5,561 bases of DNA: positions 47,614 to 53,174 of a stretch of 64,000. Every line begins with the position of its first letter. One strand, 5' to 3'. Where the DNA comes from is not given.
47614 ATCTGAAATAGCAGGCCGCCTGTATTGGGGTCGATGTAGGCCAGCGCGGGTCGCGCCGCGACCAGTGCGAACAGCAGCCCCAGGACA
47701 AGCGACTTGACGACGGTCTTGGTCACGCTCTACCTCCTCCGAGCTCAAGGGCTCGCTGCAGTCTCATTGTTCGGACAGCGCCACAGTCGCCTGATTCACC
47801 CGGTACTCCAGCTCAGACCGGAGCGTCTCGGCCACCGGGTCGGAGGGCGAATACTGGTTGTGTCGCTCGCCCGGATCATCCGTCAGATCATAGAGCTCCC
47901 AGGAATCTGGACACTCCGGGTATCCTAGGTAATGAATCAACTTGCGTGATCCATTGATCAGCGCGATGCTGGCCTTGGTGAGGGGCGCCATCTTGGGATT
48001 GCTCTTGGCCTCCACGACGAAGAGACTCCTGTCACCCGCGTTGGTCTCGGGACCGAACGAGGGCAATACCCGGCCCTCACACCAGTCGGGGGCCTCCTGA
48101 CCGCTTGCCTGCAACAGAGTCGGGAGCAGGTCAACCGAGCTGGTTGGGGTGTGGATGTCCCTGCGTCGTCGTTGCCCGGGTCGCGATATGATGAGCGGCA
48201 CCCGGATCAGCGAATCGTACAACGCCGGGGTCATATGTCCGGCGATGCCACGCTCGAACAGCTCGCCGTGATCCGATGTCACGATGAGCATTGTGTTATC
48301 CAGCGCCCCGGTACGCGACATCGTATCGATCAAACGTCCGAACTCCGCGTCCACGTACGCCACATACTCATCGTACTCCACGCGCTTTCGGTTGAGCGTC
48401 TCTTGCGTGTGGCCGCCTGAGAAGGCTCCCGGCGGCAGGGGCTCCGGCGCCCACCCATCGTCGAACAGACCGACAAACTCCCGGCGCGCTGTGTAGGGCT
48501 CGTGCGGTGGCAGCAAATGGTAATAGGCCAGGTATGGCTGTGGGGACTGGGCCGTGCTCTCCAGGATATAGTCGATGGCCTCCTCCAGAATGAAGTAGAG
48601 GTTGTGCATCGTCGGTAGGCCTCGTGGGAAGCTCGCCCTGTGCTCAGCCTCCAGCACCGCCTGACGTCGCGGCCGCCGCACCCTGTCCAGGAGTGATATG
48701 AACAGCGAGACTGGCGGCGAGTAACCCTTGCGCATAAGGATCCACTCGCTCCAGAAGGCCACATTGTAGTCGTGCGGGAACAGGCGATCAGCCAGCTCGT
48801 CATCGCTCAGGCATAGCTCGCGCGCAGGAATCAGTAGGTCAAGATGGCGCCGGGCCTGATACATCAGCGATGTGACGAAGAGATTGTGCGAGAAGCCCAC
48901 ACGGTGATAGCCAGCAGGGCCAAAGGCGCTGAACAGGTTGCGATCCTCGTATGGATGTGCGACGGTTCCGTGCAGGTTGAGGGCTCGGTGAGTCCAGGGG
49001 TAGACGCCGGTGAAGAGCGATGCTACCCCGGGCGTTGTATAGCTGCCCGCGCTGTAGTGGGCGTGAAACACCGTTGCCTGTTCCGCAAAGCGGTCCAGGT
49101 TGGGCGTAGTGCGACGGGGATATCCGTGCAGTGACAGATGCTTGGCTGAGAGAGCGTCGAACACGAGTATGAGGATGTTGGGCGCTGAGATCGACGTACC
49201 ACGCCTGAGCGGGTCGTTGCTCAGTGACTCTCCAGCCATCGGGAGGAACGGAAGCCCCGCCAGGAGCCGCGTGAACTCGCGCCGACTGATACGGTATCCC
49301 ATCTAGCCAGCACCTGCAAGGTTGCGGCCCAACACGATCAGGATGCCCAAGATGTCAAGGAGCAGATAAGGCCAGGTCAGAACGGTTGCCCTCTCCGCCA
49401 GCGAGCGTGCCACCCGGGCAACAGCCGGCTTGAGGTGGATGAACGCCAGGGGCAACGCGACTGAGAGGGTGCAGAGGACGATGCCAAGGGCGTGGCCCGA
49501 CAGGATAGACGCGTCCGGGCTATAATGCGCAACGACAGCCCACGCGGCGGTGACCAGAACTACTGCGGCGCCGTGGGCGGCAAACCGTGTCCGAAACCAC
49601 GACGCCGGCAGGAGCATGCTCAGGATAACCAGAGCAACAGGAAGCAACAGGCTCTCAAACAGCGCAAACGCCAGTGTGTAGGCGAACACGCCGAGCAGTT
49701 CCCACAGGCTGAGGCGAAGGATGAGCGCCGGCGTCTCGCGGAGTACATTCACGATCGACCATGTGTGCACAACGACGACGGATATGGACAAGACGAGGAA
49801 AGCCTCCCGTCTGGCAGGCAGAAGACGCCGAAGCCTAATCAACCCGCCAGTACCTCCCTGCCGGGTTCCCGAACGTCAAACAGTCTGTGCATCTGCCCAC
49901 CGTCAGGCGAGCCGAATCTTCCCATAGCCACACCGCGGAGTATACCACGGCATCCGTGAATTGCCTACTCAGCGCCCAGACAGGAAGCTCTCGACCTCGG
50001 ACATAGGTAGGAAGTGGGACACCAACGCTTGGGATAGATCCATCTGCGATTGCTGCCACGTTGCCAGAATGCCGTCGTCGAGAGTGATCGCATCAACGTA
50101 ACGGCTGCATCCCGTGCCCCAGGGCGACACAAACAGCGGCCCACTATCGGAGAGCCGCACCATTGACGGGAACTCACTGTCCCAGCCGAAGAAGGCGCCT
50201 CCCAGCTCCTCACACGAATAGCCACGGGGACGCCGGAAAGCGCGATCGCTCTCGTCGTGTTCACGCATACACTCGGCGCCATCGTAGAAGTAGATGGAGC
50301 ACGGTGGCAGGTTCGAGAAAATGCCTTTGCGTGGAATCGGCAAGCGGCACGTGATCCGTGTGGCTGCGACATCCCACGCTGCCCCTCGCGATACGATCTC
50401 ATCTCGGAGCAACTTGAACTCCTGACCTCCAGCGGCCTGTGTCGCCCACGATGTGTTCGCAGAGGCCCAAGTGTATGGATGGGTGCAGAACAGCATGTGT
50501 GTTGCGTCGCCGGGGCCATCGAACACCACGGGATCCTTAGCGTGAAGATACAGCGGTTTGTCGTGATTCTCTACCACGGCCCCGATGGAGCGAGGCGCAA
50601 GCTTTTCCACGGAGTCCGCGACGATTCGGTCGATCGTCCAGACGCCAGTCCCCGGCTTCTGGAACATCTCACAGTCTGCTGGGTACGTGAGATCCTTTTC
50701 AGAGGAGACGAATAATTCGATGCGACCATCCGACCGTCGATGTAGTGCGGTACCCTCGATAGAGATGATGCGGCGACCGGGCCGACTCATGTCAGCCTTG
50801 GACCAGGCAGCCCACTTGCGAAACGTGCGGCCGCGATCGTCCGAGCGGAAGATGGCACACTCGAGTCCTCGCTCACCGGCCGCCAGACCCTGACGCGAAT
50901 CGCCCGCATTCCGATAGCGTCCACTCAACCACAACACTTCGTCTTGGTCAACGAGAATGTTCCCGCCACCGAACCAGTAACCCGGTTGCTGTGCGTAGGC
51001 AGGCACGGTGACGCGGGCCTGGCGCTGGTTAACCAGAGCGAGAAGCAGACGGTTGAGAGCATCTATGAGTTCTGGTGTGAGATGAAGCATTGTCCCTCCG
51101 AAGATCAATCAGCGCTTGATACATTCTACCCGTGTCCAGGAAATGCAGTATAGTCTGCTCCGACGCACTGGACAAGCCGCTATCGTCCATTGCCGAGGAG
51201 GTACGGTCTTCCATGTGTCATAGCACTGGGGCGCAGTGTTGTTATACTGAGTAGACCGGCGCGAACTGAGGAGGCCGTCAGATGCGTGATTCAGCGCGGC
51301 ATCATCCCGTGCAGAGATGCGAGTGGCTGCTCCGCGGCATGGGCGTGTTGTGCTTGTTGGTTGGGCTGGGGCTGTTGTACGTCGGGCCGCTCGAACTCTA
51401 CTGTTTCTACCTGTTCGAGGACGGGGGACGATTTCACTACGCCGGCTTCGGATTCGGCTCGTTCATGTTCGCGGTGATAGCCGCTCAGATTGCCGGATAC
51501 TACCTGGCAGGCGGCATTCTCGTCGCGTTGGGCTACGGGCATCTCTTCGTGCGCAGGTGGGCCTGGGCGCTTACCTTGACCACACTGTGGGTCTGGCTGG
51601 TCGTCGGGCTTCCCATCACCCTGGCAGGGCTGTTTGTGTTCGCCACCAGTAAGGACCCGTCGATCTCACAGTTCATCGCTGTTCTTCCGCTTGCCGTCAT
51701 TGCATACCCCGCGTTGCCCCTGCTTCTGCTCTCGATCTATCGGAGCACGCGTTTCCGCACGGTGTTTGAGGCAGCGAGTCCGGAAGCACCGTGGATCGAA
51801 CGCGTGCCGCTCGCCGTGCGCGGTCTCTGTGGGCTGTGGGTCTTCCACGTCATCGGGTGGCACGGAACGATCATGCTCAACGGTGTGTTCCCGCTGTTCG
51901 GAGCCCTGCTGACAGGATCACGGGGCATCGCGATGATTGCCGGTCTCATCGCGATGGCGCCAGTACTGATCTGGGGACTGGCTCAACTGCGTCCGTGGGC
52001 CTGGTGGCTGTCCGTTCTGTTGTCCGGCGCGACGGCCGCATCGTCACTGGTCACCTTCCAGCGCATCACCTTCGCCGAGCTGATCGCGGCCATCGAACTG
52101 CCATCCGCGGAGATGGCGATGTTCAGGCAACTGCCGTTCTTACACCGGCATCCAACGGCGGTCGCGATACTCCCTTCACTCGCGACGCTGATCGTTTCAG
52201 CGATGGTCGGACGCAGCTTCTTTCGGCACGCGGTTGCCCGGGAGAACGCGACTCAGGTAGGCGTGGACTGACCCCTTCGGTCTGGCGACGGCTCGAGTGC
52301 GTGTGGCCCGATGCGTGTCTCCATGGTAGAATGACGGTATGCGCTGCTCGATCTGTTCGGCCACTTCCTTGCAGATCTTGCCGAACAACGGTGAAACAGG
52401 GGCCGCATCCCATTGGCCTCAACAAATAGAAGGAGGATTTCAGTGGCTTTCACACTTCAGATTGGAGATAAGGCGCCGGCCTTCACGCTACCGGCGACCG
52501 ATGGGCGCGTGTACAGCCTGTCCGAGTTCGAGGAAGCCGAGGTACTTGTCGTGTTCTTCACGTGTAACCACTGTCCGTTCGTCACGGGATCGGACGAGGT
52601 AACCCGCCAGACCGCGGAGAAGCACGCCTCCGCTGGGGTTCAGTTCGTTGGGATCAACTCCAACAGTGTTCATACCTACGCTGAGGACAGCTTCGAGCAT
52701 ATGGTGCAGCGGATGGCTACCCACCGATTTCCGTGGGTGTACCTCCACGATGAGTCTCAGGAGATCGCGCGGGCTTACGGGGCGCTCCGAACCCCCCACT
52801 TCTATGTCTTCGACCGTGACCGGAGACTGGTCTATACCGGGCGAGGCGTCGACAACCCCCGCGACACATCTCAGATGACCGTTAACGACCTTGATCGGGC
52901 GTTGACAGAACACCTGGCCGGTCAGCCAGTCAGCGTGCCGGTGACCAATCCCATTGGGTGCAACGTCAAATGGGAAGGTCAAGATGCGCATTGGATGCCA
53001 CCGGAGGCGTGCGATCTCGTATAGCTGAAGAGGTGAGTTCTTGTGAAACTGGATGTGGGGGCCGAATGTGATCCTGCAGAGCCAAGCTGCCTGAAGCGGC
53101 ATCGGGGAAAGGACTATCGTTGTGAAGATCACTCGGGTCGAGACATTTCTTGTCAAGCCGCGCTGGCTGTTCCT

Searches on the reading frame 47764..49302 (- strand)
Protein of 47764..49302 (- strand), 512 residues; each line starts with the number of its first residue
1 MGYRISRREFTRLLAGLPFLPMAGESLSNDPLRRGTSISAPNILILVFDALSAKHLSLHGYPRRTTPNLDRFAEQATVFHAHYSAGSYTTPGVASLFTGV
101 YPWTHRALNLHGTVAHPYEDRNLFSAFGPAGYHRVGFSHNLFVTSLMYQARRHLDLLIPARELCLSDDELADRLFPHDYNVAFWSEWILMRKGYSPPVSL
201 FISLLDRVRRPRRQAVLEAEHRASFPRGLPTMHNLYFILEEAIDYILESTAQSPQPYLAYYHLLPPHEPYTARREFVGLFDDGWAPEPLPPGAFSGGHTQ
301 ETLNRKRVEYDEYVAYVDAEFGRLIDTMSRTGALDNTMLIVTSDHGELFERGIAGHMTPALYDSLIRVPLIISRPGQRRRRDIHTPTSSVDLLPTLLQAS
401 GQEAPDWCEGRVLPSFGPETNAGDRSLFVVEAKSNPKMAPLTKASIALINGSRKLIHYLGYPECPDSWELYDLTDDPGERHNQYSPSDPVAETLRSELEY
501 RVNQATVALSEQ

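Call 44: search_protein_families(library=pfam, proteins=[window:47764-49302:-], max_evalue=0.0001)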
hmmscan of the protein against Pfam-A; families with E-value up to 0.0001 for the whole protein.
window:47764-49302:- (512 aa): 3 families
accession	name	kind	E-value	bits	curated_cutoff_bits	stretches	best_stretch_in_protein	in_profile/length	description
PF00884.28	Sulfatase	-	1.8e-45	156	25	2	238-401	149-300/301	Sulfatase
PF01663.27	Phosphodiest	-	2.3e-12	47.6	23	1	44-105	2-60/342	Type I phosphodiesterase / nucleotide pyrophosphatase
PF16347.10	SGSH_C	-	4.1e-12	46.9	29.3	1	361-504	11-150/154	N-sulphoglucosamine sulphohydrolase, C-terminal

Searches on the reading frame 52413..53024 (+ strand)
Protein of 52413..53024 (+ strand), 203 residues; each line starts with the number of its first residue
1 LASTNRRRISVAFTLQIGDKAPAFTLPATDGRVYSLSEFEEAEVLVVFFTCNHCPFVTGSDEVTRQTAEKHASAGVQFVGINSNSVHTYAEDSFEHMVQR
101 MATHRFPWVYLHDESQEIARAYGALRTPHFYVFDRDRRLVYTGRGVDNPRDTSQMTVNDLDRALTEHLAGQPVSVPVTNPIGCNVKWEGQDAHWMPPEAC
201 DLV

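Call 71: search_protein_families(library=pfam, proteins=[window:52413-53024:+], max_evalue=0.0001)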
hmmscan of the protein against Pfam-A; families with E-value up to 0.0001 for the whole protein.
window:52413-53024:+ (203 aa): 2 families
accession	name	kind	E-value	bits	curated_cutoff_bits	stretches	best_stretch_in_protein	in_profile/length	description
PF08534.16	Redoxin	-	1.5e-26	93.4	26.6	1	17-157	2-141/148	Redoxin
PF00578.27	AhpC-TSA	-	5.3e-20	72.1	26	1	17-141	1-123/124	AhpC/TSA family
